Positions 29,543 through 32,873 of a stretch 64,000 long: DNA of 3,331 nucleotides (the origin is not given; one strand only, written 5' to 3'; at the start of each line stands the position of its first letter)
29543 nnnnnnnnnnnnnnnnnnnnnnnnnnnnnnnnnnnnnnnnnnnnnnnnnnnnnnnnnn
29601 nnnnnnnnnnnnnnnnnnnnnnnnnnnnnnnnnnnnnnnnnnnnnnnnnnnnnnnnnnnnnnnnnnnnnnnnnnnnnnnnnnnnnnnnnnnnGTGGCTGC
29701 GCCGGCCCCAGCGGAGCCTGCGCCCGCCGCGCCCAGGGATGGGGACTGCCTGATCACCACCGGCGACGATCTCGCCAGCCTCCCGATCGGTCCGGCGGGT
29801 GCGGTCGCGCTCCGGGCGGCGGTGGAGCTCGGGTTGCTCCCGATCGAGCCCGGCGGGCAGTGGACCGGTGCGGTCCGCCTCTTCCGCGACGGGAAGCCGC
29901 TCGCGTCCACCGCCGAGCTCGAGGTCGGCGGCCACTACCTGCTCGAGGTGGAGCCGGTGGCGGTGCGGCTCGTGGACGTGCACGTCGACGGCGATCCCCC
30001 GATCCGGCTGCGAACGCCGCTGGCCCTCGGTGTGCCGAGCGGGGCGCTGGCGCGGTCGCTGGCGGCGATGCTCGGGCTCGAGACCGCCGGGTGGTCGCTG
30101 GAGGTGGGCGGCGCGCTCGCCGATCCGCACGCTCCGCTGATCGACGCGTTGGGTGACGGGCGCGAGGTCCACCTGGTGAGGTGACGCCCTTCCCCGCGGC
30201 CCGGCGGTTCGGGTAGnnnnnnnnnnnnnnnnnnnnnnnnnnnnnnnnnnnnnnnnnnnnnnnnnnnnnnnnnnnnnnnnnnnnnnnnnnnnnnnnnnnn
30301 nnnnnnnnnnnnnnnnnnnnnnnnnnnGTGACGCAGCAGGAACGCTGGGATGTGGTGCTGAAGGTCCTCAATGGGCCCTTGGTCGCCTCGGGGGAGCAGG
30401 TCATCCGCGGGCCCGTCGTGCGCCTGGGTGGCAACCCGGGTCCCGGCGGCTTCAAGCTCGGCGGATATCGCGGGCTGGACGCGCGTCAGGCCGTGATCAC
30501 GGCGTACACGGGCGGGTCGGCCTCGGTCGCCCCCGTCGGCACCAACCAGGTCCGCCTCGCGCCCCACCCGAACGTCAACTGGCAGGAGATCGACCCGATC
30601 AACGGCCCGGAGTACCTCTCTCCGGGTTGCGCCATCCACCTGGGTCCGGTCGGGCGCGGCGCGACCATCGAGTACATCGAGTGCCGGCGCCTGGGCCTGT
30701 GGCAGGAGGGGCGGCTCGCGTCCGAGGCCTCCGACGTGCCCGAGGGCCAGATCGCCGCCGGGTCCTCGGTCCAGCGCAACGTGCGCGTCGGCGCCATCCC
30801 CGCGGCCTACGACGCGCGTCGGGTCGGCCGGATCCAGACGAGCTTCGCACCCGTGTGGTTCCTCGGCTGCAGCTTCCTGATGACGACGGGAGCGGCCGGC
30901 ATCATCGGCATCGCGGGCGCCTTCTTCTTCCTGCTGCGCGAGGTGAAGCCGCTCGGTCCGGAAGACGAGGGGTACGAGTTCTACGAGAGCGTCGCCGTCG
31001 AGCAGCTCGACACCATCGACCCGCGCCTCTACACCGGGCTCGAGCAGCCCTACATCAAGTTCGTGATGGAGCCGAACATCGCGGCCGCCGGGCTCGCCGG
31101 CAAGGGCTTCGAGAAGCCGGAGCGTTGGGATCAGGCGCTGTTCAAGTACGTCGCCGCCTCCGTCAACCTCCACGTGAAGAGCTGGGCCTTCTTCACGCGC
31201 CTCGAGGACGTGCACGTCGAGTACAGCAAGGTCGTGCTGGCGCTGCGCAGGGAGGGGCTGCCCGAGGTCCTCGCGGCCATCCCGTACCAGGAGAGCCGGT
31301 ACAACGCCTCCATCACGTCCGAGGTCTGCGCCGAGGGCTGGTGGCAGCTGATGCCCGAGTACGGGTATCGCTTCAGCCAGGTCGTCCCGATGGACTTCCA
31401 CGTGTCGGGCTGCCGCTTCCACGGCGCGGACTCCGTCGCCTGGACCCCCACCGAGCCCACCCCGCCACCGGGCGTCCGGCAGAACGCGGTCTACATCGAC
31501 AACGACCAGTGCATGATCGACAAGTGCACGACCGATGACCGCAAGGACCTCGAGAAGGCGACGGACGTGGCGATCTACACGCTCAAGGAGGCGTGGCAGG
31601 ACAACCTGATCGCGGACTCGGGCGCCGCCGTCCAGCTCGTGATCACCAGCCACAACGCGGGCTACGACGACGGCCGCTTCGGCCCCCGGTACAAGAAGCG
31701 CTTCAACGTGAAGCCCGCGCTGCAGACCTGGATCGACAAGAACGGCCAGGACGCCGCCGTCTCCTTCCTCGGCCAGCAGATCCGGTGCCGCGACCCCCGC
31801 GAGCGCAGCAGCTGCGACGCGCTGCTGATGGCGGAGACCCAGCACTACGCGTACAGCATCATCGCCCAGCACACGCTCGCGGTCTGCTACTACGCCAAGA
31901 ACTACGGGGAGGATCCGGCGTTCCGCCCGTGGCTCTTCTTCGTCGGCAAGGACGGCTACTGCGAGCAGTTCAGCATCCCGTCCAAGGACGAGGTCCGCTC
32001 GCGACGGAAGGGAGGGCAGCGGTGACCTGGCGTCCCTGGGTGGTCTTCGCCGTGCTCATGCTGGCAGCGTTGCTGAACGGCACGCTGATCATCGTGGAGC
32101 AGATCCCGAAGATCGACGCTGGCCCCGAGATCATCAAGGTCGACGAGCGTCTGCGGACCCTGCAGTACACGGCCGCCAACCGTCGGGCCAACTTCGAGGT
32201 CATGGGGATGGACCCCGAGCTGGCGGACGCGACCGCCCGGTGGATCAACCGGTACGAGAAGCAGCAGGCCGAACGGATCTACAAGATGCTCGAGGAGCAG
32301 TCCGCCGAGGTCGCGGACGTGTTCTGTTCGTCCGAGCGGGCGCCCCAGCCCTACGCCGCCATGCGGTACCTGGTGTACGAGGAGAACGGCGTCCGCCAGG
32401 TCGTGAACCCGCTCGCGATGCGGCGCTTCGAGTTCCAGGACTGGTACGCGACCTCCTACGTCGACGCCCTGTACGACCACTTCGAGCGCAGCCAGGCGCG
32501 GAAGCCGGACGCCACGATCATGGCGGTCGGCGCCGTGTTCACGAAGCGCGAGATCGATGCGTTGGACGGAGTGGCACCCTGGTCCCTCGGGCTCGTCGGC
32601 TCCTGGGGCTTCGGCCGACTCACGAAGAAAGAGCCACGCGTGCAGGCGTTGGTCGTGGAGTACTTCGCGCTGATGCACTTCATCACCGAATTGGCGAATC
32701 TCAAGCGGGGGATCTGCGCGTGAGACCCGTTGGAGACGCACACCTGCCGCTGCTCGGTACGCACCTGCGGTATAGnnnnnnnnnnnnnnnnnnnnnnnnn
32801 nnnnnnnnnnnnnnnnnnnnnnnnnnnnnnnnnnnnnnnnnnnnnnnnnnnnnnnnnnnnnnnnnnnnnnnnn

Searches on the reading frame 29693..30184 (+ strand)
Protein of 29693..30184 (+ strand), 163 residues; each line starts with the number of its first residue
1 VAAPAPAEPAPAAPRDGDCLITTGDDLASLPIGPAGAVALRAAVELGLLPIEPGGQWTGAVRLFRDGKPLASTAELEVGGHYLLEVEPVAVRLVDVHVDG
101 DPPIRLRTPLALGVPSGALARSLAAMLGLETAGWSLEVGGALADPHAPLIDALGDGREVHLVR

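Call 3: search_protein_families(library=pfam, proteins=[window:29693-30184:+], max_evalue=0.1)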
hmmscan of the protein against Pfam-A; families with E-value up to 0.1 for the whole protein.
window:29693-30184:+ (163 aa): 0 families

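Call 28: search_protein_families(library=pfam, alignment_id=A2, max_evalue=1)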
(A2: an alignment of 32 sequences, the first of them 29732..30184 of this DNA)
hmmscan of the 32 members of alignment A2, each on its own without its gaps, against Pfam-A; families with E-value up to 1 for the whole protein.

A. member 1, window:29732-30184:+ (150 aa): 0 families

B. families by the number of members that match (of 32 scanned): 8 families
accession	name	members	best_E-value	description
PF08817.16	YukD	4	0.0014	WXG100 protein secretion system (Wss), protein YukD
PF11976.14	Rad60-SLD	2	0.027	Ubiquitin-2 like Rad60 SUMO-like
PF08327.17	AHSA1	1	0.0071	Activator of Hsp90 ATPase homolog 1-like protein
PF18675.7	HepII_C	1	0.11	Heparinase II C-terminal domain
PF05258.17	DciA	1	0.17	Dna[CI] antecedent, DciA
PF21423.2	AhtL-like_1st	1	0.2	Pyrogallol hydroxytransferase large subunit-like, domain 1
PF19619.4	DUF6124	1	0.22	Family of unknown function (DUF6124)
PF14872.12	GHL5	1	0.22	Hypothetical glycoside hydrolase 5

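Call 29: predict_structure(alignment_id=A2)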
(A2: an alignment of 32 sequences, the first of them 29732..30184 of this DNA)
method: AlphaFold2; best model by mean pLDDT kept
length: 150 residues; sequences in the alignment: 32
mean_pLDDT: 96.7   pTM: 0.88
mean pLDDT of the five models: 96.7, 96.7, 96.5, 96.2, 96.2
residues with pLDDT >= 90: 146; 70-90: 3; 50-70: 1; < 50: 0
segments of 3 or more residues with pLDDT < 50: none
pLDDT, mean of each block of 10 residues (from residue 1): 93 97 98 96 96 98 98 97 95 97 98 96 98 98 96
secondary structure, 60 per line:
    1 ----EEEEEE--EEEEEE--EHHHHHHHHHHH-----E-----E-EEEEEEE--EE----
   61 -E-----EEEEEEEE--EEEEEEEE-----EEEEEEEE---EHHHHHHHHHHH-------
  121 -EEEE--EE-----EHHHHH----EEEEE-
elements in order: E5-10 E13-18 H22-32 E46-52 E68-75 E78-85 E91-98 H103-113 E122-125 H136-140 E145-149

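Call 67: search_protein_families(library=ncbifam, proteins=[window:29693-30184:+], max_evalue=0.01)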
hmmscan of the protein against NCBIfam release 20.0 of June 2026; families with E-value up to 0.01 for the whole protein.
window:29693-30184:+ (163 aa): 0 families

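Call 68: search_protein_families(library=padloc, proteins=[window:29693-30184:+], max_evalue=0.01)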
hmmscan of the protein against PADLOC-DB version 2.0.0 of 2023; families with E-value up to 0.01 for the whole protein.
window:29693-30184:+ (163 aa): 0 families

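Call 69: search_protein_representatives(alignment_id=A2)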
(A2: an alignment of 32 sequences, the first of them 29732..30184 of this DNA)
Query: 32 sequences, 164 profile positions. Proteins with E-value up to 0.001 (for the whole library): 311; up to 1e-10: 231; up to 1e-30: 81. The best 150 are listed.
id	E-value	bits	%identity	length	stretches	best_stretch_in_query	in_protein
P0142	4.7e-53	195.6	-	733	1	4-163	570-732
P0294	4.1e-46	173.0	-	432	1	5-164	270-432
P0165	5.0e-46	172.7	-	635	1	5-164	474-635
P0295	1.1e-45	171.6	-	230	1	8-164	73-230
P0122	1.8e-45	170.9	-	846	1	3-164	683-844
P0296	9.0e-44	165.4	-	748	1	3-164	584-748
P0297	2.6e-43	163.9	-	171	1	4-163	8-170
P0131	4.7e-43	163.0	-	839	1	7-163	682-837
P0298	5.7e-43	162.8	-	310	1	5-164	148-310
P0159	1.8e-42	161.2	-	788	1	6-164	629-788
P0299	4.8e-42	159.8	-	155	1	14-164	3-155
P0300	2.7e-41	157.3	-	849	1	7-157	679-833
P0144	3.6e-41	156.9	-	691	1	3-164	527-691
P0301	5.8e-41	156.2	-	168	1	7-163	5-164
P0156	1.1e-40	155.3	-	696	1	3-164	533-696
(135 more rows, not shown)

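Call 92: fold_search(model_id=the predicted structure, library=pdb)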
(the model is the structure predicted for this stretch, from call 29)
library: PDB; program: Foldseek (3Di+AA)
matches with E <= 10: 1640; with E <= 0.001: 106
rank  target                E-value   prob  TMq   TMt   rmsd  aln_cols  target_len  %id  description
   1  7yui_A                1.1e-08  1.00  0.40  0.21  11.2       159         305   14  Crystal structure of HOIL-1L(195-423) in complex with the linear tetra-ubiquitin (released 2023-08-30)
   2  5chf_B                1.0e-07  1.00  0.43  0.43   9.1       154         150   13  Crystal structure of murine ISG15 in space group P21212 (released 2016-09-28)
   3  8pf0                  1.3e-07  1.00  0.38  0.38  13.3       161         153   14  Diubiquitin-derived artificial binding protein (Affilin) variant Af1 specific to oncofetal fibronectin (released 2024-06-26)
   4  3u30_A                1.5e-07  1.00  0.48  0.48   8.1       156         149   14  Crystal structure of a linear-specific Ubiquitin fab bound to linear ubiquitin (released 2012-01-18)
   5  6jh0_B                1.7e-07  1.00  0.49  0.48   6.1       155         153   14  Crystal structure of cISG15/NS1B complex (released 2019-10-16)
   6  7rbs_B                2.1e-07  1.00  0.48  0.46   6.4       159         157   14  The crystal structure of Papain-Like Protease of SARS CoV-2, C111S mutant, in complex with human ISG15 (released 2021-09-29)
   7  1z2m                  2.4e-07  1.00  0.50  0.49   6.1       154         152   12  Crystal Structure of ISG15, the Interferon-Induced Ubiquitin Cross Reactive Protein (released 2005-05-24)
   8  3rt3_B                2.4e-07  1.00  0.50  0.50   6.2       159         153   12  Complex of influenza virus protein with host anti-viral factor (released 2011-07-13)
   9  8t48_A                2.9e-07  1.00  0.40  0.39  11.7       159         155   13  The N4BP1 CUE-like domain in complex with linear di-Ubiquitin (released 2024-03-13)
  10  4ksl_C                3.4e-07  1.00  0.42  0.42   8.6       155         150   15  Gumby/Fam105B in complex with linear di-ubiquitin (released 2013-06-05)
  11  2y5b_F                3.4e-07  1.00  0.38  0.37  13.3       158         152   14  Structure of USP21 in complex with linear diubiquitin-aldehyde (released 2012-01-25)
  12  2y5b_B                3.4e-07  1.00  0.37  0.37  10.0       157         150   14  Structure of USP21 in complex with linear diubiquitin-aldehyde (released 2012-01-25)
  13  5b83_D                3.6e-07  1.00  0.38  0.20  13.6       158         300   16  Crystal structure of Optineurin UBAN in complex with linear ubiquitin (released 2016-09-07)
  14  5chw_B                4.4e-07  1.00  0.44  0.43   9.2       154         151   14  Structure of ISG15 in space group P212121 (released 2016-09-28)
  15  5oe7_B                4.6e-07  1.00  0.40  0.41   8.5       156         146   14  Structure of OTULIN bound to the Met1-linked diubiquitin activity probe (released 2017-09-27)
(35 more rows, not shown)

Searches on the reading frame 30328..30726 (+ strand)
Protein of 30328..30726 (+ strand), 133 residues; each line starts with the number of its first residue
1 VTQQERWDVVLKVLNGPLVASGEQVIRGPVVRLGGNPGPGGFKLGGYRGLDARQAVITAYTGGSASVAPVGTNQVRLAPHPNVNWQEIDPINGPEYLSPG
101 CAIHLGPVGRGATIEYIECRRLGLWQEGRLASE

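Call 45: search_solved_structures(query=A4, max_evalue=10, show_alignments=2)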
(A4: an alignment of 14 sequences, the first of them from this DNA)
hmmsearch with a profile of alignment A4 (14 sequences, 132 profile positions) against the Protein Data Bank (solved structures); distinct sequences matched with E-value up to 10: 3.
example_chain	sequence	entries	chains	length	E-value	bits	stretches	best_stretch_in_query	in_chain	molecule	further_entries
1pnz_A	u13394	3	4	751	0.15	15.1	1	20-117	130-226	Iron(III) dicitrate transport protein fecA precursor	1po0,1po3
1kmo_A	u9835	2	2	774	0.17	14.9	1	20-117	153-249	Iron(III) dicitrate transport protein fecA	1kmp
2qpv_A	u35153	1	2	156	1.4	12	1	64-123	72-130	Uncharacterized protein Atu1531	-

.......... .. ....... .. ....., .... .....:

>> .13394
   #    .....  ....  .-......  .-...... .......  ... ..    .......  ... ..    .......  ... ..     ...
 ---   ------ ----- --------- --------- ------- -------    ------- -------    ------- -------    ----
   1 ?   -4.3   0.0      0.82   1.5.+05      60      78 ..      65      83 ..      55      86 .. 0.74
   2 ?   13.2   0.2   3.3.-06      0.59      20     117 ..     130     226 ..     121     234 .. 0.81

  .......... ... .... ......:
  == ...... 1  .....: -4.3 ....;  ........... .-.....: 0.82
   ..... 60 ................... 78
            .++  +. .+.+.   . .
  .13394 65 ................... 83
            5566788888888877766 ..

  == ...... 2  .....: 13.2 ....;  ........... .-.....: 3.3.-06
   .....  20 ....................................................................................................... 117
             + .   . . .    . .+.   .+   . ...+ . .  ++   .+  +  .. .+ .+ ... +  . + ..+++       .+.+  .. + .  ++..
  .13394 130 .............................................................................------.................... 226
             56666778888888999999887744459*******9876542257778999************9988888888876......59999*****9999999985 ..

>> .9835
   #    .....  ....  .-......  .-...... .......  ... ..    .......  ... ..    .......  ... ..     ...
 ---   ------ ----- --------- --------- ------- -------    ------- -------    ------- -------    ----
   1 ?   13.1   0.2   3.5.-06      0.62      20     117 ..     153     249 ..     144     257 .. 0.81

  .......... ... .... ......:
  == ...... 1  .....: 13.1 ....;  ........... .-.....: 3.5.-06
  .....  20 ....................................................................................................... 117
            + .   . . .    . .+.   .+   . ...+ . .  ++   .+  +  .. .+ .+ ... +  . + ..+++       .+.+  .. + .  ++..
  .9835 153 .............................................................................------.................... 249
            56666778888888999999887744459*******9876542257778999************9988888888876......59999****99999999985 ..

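Call 46: search_protein_families(library=pfam, alignment_id=A4, max_evalue=1)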
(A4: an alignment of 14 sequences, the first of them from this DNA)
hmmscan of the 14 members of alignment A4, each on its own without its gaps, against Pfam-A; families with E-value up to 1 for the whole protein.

A. member 1, seq(133 aa): 0 families

B. families by the number of members that match (of 14 scanned): 2 families
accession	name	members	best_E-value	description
PF00498.31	FHA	1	0.1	FHA domain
PF20976.2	Pop8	1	0.26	Ribonucleases P/MRP protein subunit Pop8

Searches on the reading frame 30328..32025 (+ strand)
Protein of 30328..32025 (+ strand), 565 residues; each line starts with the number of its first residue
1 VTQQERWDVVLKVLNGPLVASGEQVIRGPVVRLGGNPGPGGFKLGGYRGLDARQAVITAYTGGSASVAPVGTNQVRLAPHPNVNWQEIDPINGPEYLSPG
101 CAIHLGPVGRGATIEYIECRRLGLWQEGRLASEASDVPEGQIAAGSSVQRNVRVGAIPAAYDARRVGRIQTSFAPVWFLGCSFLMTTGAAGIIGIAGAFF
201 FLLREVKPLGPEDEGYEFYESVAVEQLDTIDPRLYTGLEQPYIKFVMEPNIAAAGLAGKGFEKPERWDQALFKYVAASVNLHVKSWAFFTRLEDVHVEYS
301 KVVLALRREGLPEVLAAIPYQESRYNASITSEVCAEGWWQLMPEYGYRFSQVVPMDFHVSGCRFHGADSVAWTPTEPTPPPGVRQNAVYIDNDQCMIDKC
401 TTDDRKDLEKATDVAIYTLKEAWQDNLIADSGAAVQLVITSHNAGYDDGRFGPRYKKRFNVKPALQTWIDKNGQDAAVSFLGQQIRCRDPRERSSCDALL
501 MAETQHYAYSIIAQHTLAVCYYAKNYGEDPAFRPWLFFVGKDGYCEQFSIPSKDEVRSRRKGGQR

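Call 3: search_protein_families(library=pfam, proteins=[window:30328-32025:+], max_evalue=0.1)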
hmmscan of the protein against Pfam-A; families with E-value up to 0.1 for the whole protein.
window:30328-32025:+ (565 aa): 1 family
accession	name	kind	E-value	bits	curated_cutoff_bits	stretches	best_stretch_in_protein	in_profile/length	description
PF01464.25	SLT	-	9.2e-07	28.9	21.3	1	307-344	9-46/117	Transglycosylase SLT domain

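Call 67: search_protein_families(library=ncbifam, proteins=[window:30328-32025:+], max_evalue=0.01)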
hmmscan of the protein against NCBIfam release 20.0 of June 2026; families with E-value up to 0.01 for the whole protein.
window:30328-32025:+ (565 aa): 0 families

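Call 68: search_protein_families(library=padloc, proteins=[window:30328-32025:+], max_evalue=0.01)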
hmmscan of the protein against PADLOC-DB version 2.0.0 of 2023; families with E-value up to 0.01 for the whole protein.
window:30328-32025:+ (565 aa): 0 families

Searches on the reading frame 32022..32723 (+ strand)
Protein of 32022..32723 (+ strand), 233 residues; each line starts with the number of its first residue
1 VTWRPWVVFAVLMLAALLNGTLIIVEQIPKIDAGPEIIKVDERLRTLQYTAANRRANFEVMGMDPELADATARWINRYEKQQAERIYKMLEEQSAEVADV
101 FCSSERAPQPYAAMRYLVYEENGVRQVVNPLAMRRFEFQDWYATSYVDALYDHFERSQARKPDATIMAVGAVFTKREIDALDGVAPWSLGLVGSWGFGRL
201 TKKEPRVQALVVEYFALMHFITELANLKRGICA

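Call 3: search_protein_families(library=pfam, proteins=[window:32022-32723:+], max_evalue=0.1)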
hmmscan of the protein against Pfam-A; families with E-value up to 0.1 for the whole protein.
window:32022-32723:+ (233 aa): 0 families

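Call 67: search_protein_families(library=ncbifam, proteins=[window:32022-32723:+], max_evalue=0.01)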
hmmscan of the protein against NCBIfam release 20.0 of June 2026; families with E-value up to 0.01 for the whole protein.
window:32022-32723:+ (233 aa): 0 families

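Call 68: search_protein_families(library=padloc, proteins=[window:32022-32723:+], max_evalue=0.01)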
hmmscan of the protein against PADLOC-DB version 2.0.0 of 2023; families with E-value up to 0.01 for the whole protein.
window:32022-32723:+ (233 aa): 0 families

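Call 76: search_solved_structures(query=A7, max_evalue=1)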
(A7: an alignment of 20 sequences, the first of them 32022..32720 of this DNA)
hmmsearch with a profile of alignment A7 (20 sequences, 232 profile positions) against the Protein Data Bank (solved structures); distinct sequences matched with E-value up to 1: 2.
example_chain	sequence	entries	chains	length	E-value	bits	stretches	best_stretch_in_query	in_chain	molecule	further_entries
1m5i_A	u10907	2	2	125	0.093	15.7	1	28-97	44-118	APC protein | Adenomatous polyposis coli protein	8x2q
7wff_d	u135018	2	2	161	0.95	12.4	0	97-135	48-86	NDH dependent flow 6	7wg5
